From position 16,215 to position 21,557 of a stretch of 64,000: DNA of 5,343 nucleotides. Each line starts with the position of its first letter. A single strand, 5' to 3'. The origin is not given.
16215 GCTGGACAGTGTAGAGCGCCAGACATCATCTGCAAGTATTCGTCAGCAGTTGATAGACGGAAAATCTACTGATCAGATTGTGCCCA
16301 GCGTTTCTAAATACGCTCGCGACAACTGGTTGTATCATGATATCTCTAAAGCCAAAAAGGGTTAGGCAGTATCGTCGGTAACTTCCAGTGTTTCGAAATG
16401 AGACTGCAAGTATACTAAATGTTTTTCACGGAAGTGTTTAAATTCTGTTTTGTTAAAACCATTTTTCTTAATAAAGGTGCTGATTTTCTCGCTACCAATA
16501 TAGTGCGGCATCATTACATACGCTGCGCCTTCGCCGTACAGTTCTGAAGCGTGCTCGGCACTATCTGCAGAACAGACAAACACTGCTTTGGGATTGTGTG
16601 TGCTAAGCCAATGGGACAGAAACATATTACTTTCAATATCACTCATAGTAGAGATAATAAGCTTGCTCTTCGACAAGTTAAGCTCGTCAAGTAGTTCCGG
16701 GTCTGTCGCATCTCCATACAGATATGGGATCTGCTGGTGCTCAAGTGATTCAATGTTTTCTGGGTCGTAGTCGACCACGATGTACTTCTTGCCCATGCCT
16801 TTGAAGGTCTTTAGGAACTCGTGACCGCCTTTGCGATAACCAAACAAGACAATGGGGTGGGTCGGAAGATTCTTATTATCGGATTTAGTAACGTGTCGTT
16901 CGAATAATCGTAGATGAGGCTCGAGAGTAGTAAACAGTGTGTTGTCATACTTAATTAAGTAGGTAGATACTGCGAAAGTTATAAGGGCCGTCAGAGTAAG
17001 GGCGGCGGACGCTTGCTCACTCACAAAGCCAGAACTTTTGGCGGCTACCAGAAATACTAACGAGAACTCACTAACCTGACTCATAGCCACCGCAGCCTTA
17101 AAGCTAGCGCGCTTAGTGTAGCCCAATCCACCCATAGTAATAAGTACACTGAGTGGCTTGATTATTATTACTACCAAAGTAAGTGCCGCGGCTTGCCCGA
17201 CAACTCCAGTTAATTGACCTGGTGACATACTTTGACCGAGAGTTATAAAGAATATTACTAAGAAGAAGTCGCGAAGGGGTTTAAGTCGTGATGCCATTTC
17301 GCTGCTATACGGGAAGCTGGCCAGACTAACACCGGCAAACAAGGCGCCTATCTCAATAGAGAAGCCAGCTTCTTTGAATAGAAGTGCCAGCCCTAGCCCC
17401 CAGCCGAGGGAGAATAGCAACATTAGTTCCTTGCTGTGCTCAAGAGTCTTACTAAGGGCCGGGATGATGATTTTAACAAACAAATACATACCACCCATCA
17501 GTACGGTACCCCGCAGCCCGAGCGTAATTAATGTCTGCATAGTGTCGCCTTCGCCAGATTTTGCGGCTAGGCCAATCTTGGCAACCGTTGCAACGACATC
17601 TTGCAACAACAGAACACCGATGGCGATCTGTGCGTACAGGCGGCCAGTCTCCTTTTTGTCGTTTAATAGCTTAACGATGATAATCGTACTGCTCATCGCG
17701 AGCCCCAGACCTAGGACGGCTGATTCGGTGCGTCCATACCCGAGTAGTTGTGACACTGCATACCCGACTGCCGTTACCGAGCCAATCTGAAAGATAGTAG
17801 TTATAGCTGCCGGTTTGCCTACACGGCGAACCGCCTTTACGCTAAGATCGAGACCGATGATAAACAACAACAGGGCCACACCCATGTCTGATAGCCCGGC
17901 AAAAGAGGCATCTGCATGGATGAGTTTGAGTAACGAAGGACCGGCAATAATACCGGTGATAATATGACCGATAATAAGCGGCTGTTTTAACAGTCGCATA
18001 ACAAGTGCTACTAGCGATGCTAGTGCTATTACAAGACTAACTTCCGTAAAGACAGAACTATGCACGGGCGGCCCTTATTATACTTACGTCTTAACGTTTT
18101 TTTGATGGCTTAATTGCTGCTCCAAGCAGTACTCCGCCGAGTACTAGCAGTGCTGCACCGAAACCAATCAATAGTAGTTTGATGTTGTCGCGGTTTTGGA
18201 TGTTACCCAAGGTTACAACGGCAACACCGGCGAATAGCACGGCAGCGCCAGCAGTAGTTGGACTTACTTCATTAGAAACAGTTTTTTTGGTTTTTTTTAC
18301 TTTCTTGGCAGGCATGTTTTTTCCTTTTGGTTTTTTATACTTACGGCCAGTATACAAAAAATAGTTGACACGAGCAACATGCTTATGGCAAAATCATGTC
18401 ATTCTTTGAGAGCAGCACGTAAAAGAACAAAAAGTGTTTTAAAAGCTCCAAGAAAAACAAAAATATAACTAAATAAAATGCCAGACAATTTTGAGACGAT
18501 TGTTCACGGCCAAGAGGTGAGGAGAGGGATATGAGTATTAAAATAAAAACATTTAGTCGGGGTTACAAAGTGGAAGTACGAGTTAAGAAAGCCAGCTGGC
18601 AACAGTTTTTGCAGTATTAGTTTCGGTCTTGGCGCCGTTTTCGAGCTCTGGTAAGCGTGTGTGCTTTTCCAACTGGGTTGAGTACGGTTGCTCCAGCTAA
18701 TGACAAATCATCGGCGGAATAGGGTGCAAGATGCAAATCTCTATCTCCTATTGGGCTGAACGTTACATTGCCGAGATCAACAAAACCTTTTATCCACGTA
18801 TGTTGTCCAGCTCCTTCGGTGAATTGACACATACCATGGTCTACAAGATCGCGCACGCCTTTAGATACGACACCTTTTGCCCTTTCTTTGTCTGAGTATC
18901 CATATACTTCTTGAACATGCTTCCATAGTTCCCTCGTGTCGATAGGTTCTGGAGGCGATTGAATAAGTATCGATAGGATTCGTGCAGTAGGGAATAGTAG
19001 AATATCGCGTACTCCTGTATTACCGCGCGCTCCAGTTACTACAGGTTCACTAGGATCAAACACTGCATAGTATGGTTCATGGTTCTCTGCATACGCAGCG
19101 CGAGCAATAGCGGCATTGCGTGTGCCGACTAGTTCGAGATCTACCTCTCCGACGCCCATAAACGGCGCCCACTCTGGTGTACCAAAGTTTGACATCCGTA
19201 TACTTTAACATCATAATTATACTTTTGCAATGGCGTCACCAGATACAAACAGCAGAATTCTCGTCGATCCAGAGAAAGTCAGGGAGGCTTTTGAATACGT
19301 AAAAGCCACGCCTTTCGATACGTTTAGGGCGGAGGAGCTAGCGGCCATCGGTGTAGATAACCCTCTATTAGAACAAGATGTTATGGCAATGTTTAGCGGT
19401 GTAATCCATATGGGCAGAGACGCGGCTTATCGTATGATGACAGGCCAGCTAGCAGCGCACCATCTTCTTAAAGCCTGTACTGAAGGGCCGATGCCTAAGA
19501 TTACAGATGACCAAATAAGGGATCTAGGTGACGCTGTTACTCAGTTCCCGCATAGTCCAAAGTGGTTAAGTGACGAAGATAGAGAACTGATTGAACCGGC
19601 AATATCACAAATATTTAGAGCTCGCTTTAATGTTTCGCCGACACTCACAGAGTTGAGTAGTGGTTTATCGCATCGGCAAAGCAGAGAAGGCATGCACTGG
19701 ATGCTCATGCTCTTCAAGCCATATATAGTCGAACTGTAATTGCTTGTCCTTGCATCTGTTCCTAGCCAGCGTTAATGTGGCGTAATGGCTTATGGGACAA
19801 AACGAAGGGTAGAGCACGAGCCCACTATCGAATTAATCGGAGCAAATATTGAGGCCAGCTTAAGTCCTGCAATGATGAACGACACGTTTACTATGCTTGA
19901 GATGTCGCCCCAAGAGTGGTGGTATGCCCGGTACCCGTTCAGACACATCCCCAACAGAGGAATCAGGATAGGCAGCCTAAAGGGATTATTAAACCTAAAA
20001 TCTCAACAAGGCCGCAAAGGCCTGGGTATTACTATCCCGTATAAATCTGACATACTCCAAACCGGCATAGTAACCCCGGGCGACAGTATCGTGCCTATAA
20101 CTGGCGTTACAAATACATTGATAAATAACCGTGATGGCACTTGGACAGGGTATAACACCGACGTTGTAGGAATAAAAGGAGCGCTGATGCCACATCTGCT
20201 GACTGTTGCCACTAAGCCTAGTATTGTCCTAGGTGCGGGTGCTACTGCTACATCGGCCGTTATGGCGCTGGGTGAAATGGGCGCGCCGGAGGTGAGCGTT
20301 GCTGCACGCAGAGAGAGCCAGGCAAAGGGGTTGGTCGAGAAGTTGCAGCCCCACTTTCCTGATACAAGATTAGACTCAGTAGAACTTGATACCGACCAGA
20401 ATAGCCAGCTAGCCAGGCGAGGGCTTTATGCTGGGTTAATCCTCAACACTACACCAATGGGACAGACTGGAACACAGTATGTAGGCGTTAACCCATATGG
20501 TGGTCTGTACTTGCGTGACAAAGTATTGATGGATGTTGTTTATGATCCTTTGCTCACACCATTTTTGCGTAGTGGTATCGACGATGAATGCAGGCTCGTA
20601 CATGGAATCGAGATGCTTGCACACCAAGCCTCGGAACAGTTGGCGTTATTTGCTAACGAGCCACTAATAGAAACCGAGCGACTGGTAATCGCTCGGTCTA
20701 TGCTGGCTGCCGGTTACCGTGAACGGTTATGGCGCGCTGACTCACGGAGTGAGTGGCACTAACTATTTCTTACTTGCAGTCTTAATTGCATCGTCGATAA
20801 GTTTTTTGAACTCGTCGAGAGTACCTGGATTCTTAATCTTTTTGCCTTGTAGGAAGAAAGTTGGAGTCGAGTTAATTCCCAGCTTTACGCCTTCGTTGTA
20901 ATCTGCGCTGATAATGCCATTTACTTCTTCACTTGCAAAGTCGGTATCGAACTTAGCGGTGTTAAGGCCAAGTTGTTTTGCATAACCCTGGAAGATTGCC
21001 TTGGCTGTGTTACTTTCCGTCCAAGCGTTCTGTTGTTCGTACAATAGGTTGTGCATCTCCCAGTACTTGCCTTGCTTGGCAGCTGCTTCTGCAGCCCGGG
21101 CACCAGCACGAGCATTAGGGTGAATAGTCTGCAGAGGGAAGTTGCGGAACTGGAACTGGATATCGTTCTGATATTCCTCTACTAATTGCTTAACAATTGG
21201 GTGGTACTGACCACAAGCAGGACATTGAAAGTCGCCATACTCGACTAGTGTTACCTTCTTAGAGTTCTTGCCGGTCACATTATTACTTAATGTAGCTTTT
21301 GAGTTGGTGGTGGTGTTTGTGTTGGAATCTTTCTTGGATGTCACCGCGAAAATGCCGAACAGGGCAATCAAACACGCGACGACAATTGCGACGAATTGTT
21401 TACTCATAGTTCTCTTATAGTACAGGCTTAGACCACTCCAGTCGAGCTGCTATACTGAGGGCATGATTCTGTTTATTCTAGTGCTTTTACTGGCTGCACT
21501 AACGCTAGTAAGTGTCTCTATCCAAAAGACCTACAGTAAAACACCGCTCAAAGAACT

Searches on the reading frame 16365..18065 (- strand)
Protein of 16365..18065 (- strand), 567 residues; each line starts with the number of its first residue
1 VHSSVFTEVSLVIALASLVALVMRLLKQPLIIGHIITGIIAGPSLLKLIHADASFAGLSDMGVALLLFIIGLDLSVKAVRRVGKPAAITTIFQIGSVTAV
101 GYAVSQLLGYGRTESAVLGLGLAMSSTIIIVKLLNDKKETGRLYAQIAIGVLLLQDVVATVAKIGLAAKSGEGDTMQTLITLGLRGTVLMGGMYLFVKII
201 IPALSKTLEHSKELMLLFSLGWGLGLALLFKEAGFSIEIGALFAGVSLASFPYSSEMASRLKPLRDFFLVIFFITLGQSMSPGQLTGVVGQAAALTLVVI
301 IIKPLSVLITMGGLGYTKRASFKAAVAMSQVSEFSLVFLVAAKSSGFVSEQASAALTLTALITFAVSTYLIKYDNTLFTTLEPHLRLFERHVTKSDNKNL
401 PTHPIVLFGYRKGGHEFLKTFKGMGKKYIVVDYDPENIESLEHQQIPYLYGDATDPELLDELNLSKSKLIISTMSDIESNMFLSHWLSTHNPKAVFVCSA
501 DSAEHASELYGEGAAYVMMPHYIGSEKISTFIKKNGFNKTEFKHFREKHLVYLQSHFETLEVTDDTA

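Call 70: search_protein_families(library=pfam, proteins=[window:16365-18065:-], max_evalue=0.00001)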
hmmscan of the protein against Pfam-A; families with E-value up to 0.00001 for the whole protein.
window:16365-18065:- (567 aa): 2 families
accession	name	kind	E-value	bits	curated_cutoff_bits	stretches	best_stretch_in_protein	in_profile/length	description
PF00999.27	Na_H_Exchanger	-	2.2e-51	175.3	26.2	1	14-369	2-367/375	Sodium/hydrogen exchanger, transmembrane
PF02254.24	TrkA_N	-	3e-20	73.1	23.8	1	405-520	1-116/116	TrkA-N domain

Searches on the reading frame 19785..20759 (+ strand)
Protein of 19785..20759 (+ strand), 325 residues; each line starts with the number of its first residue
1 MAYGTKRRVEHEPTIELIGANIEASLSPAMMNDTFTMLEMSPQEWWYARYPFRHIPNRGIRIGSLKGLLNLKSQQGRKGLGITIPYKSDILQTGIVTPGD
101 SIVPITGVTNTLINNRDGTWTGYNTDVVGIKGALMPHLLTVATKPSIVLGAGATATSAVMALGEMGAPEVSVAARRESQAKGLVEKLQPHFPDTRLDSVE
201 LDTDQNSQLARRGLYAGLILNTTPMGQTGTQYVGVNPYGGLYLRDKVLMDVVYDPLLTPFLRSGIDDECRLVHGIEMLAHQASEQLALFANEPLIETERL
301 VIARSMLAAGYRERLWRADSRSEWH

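Call 70: search_protein_families(library=pfam, proteins=[window:19785-20759:+], max_evalue=0.00001)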
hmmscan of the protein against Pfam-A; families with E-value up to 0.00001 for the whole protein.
window:19785-20759:+ (325 aa): 1 family
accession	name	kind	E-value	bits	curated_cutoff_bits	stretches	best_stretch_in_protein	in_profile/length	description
PF08501.16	Shikimate_dh_N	-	6.1e-06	26.8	27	0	17-92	1-65/83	Shikimate dehydrogenase substrate binding domain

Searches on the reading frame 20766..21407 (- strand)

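Call 70: search_protein_families(library=pfam, proteins=[window:20766-21407:-], max_evalue=0.00001)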
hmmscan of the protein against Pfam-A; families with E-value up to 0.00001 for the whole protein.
window:20766-21407:- (214 aa): 3 families
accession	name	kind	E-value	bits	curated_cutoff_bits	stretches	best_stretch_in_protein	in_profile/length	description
PF13462.12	Thioredoxin_4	-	4.3e-30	105.5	23.2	1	43-206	6-165/165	Thioredoxin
PF01323.26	DSBA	-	6.9e-17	62.3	25.6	1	53-200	1-186/191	DSBA-like thioredoxin domain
PF13743.12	Thioredoxin_5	-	1e-07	32.3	27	0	107-195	82-172/186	Thioredoxin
